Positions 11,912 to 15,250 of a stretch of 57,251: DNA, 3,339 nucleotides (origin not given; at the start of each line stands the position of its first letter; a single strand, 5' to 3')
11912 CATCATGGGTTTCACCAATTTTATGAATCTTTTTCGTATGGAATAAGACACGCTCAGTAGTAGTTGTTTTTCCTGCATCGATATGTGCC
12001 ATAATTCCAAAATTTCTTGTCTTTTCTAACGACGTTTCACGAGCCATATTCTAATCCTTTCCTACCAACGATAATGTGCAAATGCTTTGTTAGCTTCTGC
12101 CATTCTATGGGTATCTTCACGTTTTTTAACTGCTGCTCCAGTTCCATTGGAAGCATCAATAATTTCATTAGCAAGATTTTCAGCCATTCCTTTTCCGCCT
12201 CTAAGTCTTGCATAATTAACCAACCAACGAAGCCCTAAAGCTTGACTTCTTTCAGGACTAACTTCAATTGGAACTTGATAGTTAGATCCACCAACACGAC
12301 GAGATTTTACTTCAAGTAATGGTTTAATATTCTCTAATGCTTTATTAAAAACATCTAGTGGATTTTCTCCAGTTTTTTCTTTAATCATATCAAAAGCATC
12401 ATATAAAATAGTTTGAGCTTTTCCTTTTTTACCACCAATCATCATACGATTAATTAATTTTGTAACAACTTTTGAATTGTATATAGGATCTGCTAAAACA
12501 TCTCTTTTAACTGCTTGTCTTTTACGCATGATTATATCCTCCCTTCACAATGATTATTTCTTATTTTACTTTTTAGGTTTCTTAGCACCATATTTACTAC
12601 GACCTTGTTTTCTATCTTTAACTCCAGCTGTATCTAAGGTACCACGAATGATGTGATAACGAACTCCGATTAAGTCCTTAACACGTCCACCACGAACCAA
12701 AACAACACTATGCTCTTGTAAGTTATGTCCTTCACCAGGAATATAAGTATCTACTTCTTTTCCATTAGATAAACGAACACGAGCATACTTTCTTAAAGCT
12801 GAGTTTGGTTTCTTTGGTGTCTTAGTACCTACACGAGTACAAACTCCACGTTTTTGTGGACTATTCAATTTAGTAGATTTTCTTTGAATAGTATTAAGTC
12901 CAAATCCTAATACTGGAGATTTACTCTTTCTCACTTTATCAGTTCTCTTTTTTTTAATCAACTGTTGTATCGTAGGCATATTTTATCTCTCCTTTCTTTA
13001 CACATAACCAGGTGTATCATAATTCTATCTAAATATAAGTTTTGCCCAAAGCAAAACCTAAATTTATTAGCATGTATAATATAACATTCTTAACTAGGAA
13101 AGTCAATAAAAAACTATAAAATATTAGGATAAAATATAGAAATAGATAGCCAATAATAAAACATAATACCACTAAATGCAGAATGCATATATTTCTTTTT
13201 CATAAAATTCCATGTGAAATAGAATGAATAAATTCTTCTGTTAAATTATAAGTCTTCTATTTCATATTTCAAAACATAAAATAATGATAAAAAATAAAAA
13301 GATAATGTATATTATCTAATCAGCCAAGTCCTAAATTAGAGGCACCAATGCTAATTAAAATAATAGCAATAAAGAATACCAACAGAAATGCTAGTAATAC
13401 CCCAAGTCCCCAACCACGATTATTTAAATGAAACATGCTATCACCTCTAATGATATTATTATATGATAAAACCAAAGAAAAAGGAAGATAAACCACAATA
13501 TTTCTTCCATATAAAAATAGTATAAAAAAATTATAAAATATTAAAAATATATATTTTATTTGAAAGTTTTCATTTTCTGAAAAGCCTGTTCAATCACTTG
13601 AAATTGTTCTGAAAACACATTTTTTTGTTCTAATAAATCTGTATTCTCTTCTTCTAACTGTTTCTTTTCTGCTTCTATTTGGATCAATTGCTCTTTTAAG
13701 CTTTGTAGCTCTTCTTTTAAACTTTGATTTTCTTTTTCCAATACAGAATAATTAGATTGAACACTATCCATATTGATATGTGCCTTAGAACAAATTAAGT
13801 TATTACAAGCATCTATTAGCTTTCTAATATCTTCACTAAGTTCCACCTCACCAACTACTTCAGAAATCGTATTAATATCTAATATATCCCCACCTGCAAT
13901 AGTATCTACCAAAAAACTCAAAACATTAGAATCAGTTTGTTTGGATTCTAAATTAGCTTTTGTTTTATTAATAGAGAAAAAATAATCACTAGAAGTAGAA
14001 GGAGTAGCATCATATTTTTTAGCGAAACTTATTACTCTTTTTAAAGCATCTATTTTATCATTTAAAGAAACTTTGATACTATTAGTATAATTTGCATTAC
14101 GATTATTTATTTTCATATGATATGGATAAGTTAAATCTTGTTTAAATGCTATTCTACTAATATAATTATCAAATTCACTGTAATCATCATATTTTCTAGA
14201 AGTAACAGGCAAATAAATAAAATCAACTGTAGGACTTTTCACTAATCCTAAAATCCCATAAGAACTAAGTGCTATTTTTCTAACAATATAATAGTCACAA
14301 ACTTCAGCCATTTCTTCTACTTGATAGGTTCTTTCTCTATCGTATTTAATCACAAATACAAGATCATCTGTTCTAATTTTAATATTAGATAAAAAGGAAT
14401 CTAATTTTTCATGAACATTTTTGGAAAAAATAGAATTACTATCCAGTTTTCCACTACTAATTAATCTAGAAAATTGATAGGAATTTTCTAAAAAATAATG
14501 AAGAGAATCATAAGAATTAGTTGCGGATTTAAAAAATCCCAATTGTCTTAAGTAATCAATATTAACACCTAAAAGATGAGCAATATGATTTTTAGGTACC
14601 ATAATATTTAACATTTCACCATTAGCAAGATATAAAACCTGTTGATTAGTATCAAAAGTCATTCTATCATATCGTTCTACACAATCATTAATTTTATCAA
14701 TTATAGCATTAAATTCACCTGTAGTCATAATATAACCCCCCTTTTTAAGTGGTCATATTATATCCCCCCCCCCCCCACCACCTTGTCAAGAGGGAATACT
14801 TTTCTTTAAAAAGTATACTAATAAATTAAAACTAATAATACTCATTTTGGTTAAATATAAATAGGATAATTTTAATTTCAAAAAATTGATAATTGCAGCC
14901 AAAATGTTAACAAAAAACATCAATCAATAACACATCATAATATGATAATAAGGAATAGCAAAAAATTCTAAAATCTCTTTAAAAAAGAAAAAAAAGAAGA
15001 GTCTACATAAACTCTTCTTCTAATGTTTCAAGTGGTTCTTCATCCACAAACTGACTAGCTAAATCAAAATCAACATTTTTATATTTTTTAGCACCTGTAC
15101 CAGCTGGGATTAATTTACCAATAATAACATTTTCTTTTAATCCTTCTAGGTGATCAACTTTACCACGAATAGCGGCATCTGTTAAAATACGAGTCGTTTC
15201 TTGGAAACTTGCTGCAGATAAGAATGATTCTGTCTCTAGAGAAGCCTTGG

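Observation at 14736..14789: G13 homopolymer fills the spacer of an otherwise perfect promoter: predicted slipped-strand phase-variation switch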

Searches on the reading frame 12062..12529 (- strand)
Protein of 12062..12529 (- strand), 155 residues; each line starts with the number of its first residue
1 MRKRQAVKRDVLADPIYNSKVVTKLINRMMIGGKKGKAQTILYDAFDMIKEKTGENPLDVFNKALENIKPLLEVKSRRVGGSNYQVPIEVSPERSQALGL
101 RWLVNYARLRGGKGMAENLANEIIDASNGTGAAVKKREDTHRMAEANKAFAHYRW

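Call 5: search_protein_families(library=pfam, proteins=[window:12062-12529:-], max_evalue=0.1)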
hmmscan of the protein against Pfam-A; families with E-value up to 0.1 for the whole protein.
window:12062-12529:- (155 aa): 1 family
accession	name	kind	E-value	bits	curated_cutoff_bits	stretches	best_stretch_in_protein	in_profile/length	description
PF00177.27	Ribosomal_S7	-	1.6e-67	226.1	24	1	1-148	1-148/148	Ribosomal protein S7p/S5e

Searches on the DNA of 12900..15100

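Call 57: search_rna_families(source=window, start=12900, end=15100, threshold=evalue, max_evalue=1)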
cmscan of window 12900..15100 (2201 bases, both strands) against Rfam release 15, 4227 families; matches with E-value up to 1: 0.
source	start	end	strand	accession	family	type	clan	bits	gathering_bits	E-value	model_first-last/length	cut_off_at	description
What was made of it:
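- No Rfam family matches (call 57).
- Tried and rejected: Rfam finds none in 12900-15100 at E up to 1 (call 57).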
